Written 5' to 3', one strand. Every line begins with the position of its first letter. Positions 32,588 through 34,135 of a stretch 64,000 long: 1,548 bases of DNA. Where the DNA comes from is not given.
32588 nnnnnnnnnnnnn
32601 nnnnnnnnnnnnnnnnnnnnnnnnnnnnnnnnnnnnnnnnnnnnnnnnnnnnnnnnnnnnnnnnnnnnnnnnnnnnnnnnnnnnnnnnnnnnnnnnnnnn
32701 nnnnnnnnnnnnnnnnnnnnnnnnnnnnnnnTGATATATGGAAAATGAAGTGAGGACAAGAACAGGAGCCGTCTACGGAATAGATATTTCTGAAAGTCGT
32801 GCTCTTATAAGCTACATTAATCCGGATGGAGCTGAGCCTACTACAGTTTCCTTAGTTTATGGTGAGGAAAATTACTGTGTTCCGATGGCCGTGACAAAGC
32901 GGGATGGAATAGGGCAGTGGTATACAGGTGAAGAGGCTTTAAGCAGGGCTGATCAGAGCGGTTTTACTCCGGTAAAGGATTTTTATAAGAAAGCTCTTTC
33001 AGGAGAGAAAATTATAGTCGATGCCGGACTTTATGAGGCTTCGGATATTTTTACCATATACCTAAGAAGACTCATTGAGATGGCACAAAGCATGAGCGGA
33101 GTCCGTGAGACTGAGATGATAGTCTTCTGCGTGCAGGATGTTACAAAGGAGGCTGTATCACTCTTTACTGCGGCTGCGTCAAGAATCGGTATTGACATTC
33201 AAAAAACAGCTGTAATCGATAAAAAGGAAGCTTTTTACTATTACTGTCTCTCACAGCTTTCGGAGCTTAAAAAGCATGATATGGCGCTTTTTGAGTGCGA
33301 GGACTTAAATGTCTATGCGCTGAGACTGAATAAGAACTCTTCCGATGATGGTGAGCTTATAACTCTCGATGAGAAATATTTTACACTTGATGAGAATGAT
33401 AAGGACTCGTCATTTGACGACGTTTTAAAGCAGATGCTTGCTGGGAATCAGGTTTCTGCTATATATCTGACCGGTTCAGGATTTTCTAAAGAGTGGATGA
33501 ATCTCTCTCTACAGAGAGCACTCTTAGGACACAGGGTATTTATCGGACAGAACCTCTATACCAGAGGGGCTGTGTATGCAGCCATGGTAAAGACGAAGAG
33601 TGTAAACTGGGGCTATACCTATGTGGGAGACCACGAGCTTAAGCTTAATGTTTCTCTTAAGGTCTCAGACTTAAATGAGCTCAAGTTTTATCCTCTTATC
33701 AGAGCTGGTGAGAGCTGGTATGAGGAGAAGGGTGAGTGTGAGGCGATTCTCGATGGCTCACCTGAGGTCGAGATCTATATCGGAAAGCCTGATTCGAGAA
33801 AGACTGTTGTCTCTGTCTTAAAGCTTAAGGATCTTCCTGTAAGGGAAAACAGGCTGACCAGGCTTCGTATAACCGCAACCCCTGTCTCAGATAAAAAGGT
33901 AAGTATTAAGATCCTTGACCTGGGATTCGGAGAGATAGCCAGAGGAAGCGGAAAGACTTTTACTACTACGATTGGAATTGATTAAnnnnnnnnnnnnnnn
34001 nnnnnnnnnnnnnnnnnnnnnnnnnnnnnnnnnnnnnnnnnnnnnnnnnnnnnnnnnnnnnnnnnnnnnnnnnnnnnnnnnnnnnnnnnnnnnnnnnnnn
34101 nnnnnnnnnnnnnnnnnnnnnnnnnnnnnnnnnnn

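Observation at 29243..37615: Uncharacterised four-ORF cassette (giant helical-repeat protein, pseudo-Hsp70, TPR-like protein, two-TM coiled-coil protein) translationally chained to GluRS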

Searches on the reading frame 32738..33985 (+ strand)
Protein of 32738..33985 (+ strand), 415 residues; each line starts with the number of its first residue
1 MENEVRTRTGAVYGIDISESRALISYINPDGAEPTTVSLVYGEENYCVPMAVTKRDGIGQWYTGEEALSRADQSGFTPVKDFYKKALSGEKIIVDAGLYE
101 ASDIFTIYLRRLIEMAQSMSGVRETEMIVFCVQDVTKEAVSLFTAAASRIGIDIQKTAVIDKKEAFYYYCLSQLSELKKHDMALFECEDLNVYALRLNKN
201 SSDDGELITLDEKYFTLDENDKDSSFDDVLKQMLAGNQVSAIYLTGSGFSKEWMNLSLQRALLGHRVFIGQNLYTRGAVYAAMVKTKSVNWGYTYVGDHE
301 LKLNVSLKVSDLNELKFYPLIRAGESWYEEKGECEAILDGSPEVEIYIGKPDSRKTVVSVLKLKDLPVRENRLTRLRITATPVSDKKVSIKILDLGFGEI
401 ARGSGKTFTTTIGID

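Call 3: search_protein_families(library=pfam, proteins=[window:32738-33985:+], max_evalue=0.1)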
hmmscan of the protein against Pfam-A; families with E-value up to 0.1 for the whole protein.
window:32738-33985:+ (415 aa): 3 families
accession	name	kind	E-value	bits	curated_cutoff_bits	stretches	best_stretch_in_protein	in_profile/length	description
PF18980.5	DUF5716_C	-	2.6e-83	279.8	34.7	1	128-412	2-294/296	Family of unknown function (DUF5716) C-terminal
PF07660.19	STN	-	0.061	13.6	28.4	0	222-246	21-44/52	Secretin and TonB N terminus short domain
PF13173.12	AAA_14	-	0.078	13.4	27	1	176-247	25-98/129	AAA domain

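Call 4: search_protein_families(library=ncbifam, proteins=[window:32738-33985:+], max_evalue=0.1)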
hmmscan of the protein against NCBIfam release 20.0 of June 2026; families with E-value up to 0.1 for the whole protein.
window:32738-33985:+ (415 aa): 0 families

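Call 7: search_solved_structures(query=window:32738-33985:+, max_evalue=10)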
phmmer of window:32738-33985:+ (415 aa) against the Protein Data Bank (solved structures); distinct sequences matched with E-value up to 10: 1.
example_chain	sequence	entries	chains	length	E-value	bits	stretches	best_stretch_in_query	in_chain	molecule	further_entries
6mh4_A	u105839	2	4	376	0.038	16.1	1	66-172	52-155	1-deoxy-D-xylulose 5-phosphate reductoisomerase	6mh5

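Call 8: find_homologous_proteins(query=window:32738-33985:+)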
Query window:32738-33985:+ (415 aa): 196 proteins with E <= 0.001 among 6370 candidates; the best 120 are listed.
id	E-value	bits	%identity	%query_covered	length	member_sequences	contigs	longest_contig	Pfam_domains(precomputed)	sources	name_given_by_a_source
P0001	1.1e-267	905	98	100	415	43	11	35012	PF18980.6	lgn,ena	-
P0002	4.6e-247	837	90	100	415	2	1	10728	PF18980.6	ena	-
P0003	4.3e-230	781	83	100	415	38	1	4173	PF18980.6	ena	-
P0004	2.1e-227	773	80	100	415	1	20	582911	PF18980.6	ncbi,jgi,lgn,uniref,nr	ncbi:MAG: hypothetical protein DUD27_05295 [Lachnospiraceae bacterium]|uniref:DUF5716 domain-contain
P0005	2.3e-209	713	75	100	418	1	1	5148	PF18980.6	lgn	-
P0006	9.0e-172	589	63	100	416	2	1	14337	PF18980.6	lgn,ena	-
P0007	8.7e-170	583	62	100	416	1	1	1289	PF18980.6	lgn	-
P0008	1.2e-169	582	62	100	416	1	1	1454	PF18980.6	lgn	-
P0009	2.5e-168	578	62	99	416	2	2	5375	PF18980.6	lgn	-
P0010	6.1e-168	577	62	100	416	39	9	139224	PF18980.6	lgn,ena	-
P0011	1.4e-167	576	62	100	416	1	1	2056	PF18980.6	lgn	-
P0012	6.8e-165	567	59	100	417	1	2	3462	PF18980.6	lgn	-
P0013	1.5e-151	523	58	98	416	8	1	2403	PF18980.6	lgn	-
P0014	3.6e-126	439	85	56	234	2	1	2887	PF18980.6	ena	-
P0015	7.8e-117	409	48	98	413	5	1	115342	PF18980.6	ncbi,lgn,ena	-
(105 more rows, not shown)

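Call 10: find_related_loci(query=A1, collection=genome_contigs, flank=10000)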
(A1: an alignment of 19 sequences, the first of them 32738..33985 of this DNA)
Query A1 (415 aa) in genome_contigs; peptide patterns used: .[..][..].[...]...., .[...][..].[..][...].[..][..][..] (x = any residue, [..] = any of these).
254 stretches matched a pattern; 220 encode a relative of the query (tblastn E <= 1e-3); the best 80 are kept; 80 distinct loci.
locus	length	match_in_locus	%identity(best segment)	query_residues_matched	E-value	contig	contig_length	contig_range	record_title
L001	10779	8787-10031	94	1-415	0e+0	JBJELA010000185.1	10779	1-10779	MAG: Candidatus Weimeria sp. isolate LOHA30_bin.026 NODE_2395_length_10779_cov_4.265573, whole genome shotgun sequence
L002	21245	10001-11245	83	1-415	0e+0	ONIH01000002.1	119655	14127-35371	uncultured Lachnospiraceae bacterium isolate RUG335 genome assembly, contig: scaffold_48, whole genome shotgun sequence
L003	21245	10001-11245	80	1-415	0e+0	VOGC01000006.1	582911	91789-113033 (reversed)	MAG: Candidatus Weimeria bifida isolate LCO1.1 Bin_04_5, whole genome shotgun sequence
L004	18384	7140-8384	83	1-415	0e+0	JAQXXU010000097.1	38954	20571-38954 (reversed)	MAG: Lachnospiraceae bacterium isolate SUG1620 k141_70071, whole genome shotgun sequence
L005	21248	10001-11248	63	1-415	1e-180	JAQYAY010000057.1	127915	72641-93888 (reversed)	MAG: Lachnospiraceae bacterium isolate SUG1701 k141_362935, whole genome shotgun sequence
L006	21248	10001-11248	62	1-415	1e-176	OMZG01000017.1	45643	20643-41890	uncultured Lachnospiraceae bacterium isolate RUG096 genome assembly, contig: scaffold_681, whole genome shotgun sequence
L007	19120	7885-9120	45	1-414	6e-121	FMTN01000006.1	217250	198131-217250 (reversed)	Lachnospiraceae bacterium C10 genome assembly, contig: IE06DRAFT_scaffold00001.1, whole genome shotgun sequence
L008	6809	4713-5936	45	7-414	2e-118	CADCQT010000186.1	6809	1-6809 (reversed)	MAG: uncultured Lachnospiraceae bacterium isolate RUG14892 genome assembly, contig: RUG14892_asm_186, whole genome shotg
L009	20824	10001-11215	44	10-414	3e-115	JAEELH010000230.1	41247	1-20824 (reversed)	MAG: Lachnospiraceae bacterium isolate Tb.RUG.211 k141_11176146_flag=0_multi=26.4031_len=41247, whole genome shotgun seq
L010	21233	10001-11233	43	4-414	8e-115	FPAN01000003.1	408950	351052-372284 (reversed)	Lachnospiraceae bacterium XBD2001 genome assembly, contig: IE44DRAFT_scaffold00002.2, whole genome shotgun sequence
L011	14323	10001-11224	43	5-412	2e-114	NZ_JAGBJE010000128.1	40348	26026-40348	MAG: Pseudobutyrivibrio sp. isolate RGIG9167 Water_deer_Reticulum-4__c83606, whole genome shotgun sequence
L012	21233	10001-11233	44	4-414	3e-114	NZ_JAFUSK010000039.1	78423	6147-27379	MAG: Pseudobutyrivibrio sp. isolate RGIG4783 Roe_deer_Reticulum-3__c141323, whole genome shotgun sequence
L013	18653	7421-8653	44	4-414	5e-114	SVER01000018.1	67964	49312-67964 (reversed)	MAG: Pseudobutyrivibrio ruminis isolate SIG311 NODE_643_length_67964_cov_15.636631, whole genome shotgun sequence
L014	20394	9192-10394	43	14-414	3e-114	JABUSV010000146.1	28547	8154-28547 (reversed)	MAG: Pseudobutyrivibrio sp. isolate MAG22 c_000000000259, whole genome shotgun sequence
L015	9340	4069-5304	43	3-414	1e-113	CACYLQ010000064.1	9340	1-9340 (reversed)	MAG: uncultured Pseudobutyrivibrio sp. isolate RUG12053 genome assembly, contig: RUG12053_asm_64, whole genome shotgun s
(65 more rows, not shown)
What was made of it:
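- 220 species-level genomes encode B, and the 80 fetched are all Lachnospiraceae or unclassified MAG records (call 10).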

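Call 17: search_solved_structures(query=A2, max_evalue=10, show_alignments=2)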
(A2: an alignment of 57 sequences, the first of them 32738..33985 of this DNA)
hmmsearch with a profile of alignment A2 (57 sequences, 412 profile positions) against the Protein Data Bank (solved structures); distinct sequences matched with E-value up to 10: 2.
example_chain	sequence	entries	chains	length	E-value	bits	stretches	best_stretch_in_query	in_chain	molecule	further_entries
4rtf_D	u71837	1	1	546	0.32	12.9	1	7-128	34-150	Chaperone protein DnaK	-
6w6e_I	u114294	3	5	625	0.77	11.6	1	9-128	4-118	Chaperone protein DnaK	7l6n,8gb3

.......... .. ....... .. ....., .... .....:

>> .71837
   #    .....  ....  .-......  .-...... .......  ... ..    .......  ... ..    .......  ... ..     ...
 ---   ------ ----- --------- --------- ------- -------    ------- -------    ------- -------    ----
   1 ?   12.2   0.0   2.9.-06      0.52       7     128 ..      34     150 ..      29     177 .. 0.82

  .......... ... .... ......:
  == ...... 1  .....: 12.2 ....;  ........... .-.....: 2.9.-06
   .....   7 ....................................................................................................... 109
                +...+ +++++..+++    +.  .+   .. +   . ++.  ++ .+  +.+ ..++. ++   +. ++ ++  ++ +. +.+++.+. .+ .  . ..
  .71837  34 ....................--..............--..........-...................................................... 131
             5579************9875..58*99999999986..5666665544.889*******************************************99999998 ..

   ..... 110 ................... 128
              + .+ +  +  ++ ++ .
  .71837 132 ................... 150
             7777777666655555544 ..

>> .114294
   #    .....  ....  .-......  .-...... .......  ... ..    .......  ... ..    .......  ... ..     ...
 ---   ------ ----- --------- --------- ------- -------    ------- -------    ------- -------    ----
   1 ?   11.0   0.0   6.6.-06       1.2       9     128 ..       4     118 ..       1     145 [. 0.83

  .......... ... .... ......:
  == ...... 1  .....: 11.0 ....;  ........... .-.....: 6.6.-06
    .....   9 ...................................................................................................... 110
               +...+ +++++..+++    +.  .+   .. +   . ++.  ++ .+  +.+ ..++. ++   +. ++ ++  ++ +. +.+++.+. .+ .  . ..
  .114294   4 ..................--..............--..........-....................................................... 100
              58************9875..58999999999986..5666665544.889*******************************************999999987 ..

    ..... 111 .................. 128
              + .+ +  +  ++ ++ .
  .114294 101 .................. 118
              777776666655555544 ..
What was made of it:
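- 32738..33985 (+): Gene B, 415 aa (DUF5716). Lidless Hsp70-fold protein: compact nucleotide-binding domain plus beta substrate-binding domain, with degenerate phosphate loops. The only PDB sequence hits are DnaK, at E 0.3 (call 17).
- On Hsp70 (B): PDB profile hits to DnaK reach only E 0.3 (call 17).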

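Call 20: search_protein_families(library=padloc, proteins=[window:32738-33985:+], max_evalue=0.1)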
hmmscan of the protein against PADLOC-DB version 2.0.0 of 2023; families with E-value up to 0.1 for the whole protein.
window:32738-33985:+ (415 aa): 0 families

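Call 21: search_protein_families(library=phrogs, proteins=[window:32738-33985:+], max_evalue=0.1)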
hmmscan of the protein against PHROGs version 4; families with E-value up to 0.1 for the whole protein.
window:32738-33985:+ (415 aa): 0 families

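Call 25: predict_structure(alignment_id=A2)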
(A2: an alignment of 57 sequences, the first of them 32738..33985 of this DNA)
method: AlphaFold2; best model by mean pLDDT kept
length: 415 residues; sequences in the alignment: 57
mean_pLDDT: 90.3   pTM: 0.81
mean pLDDT of the five models: 90.3, 90.2, 89.9, 87.2, 84.8
residues with pLDDT >= 90: 276; 70-90: 127; 50-70: 10; < 50: 2
segments of 3 or more residues with pLDDT < 50: none
pLDDT, mean of each block of 10 residues (from residue 1): 74 95 95 87 79 94 95 95 95 94 97 92 95 92 96 94 94 89 94 92 73 95 96 90 91 91 91 95 92 81 89 87 83 89 90 82 88 93 91 91 91 86
secondary structure, 60 per line:
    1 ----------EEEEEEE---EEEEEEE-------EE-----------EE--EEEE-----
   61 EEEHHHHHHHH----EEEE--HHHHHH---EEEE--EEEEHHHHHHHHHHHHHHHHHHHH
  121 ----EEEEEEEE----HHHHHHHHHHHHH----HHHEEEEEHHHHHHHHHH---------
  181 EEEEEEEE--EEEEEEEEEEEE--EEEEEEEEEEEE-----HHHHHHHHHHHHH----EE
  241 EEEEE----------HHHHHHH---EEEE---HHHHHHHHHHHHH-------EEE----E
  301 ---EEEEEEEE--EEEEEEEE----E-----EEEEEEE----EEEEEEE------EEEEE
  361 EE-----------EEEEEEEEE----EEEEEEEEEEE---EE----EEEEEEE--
elements in order: E11-17 E21-27 E52-55 E61-63 H64-71 E76-79 H82-87 E91-94 E97-100 H101-120 E125-132 H137-149 E157-161 H162-171 E181-188 E191-202 E205-216 H222-234 E239-245 H256-262 E266-269 H273-285 E293-295 E304-311 E314-321 E332-338 E343-349 E356-362 E374-382 E387-397 E407-413
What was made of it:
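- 32738..33985 (+): AF2 pLDDT 90.3, pTM 0.81 (call 25).
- On Hsp70 (B): The model has pLDDT 90 (call 25). No helix follows residue 285 in the model (call 25).
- The compact nucleotide-binding domain (about 290 aa) leaves little room for lobe IIB (call 25).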

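Call 28: fold_search(model_id=the predicted structure, library=pdb)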
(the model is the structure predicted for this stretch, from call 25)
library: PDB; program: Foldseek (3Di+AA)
matches with E <= 10: 1329; with E <= 0.001: 291
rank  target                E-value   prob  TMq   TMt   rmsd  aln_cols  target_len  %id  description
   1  7kru_A                7.1e-19  1.00  0.51  0.41   9.2       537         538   12  Stimulating state of a truncated Hsp70 DnaK fused with a substrate peptide (released 2021-09-15)
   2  9a5j_A                9.5e-19  1.00  0.50  0.36  13.9       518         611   14  Integrative model of DNAK-GUDB by crosslinking MS and deep learning (released 2024-09-18)
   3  7x3k_B                1.2e-18  1.00  0.46  0.39  15.4       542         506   13  Cryo-EM structure of RAC in the State C2 RNC-RAC complex (released 2022-06-29)
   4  7krv_A                2.2e-18  1.00  0.52  0.43   9.3       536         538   12  Stimulating state of disulfide-bridged Hsp70 DnaK (released 2021-09-15)
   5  7kru_B                3.8e-18  1.00  0.52  0.42   9.1       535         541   11  Stimulating state of a truncated Hsp70 DnaK fused with a substrate peptide (released 2021-09-15)
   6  5obu                  4.5e-18  1.00  0.46  0.37  18.6       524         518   11  Mycoplasma genitalium DnaK deletion mutant lacking SBDalpha in complex with AMPPNP. (released 2018-05-09)
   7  4ani_C                6.0e-18  1.00  0.48  0.40  17.7       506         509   13  Structural basis for the intermolecular communication between DnaK and GrpE in the DnaK chaperone system from Geobacil (released 2012-05-23)
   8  2v7y                  7.1e-18  1.00  0.46  0.39  20.4       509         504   13  Crystal structure of the molecular chaperone DnaK from Geobacillus kaustophilus HTA426 in post-ATP hydrolysis state (released 2008-04-08)
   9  5obv                  1.0e-17  1.00  0.46  0.37  20.0       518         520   13  Mycoplasma genitalium DnaK deletion mutant lacking SBDalpha in complex with ADP and Pi. (released 2018-05-09)
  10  7krv_B                1.8e-17  1.00  0.52  0.42   9.5       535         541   11  Stimulating state of disulfide-bridged Hsp70 DnaK (released 2021-09-15)
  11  7kzi_A                1.8e-17  1.00  0.51  0.37  11.5       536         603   12  Intermediate state (QQQ) of near full-length DnaK alternatively fused with a substrate peptide (released 2021-05-12)
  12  7kzu                  7.5e-17  1.00  0.50  0.40  12.4       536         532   11  Quasi-intermediate state (Q) of a truncated Hsp70 DnaK fused with a substrate peptide (released 2021-05-12)
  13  4b9q_A                7.9e-17  1.00  0.48  0.35  13.1       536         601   12  Open conformation of ATP-bound Hsp70 homolog DnaK (released 2012-11-14)
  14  8gb3_D                2.6e-16  1.00  0.45  0.38  18.2       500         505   14  Structure of the Mycobacterium tuberculosis Hsp70 protein DnaK bound to the nucleotide exchange factor GrpE (released 2024-01-31)
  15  6sr6_C                4.2e-16  1.00  0.47  0.38  15.7       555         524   12  Crystal structure of the RAC core with a pseudo substrate bound to Ssz1 SBD (released 2020-03-25)
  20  6sr6_A                8.8e-16  1.00  0.46  0.38  15.7       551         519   13  Crystal structure of the RAC core with a pseudo substrate bound to Ssz1 SBD (released 2020-03-25)
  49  5mb9_A                3.3e-14  1.00  0.46  0.38  15.3       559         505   12  Crystal structure of the eukaryotic ribosome associated complex (RAC), a unique Hsp70/Hsp40 pair (released 2016-12-28)
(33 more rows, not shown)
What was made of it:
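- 32738..33985 (+): The top 50 PDB fold hits are all entries with Hsp70-family chaperones (DnaK 7e-19, RAC/Ssz1 entries, Hsp110) (call 28).
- On Hsp70 (B): The top 50 Foldseek hits are all entries with Hsp70-family chaperones, E down to 7e-19, spanning both domains (call 28).
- Closest known: Ribosome-associated complex. Same: RAC/Ssz1-containing entries are among B's best fold hits (7x3k_B, 6sr6, 5mb9; call 28).
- Closest known: Canonical bacterial Hsp70. Same: Two-domain architecture (nucleotide-binding domain plus beta substrate-binding domain) by fold (call 28).
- Hsp70 fold with an intact beta substrate-binding domain (call 28). B resembles Hsp70 rather than polymerising actin-like proteins (call 28).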
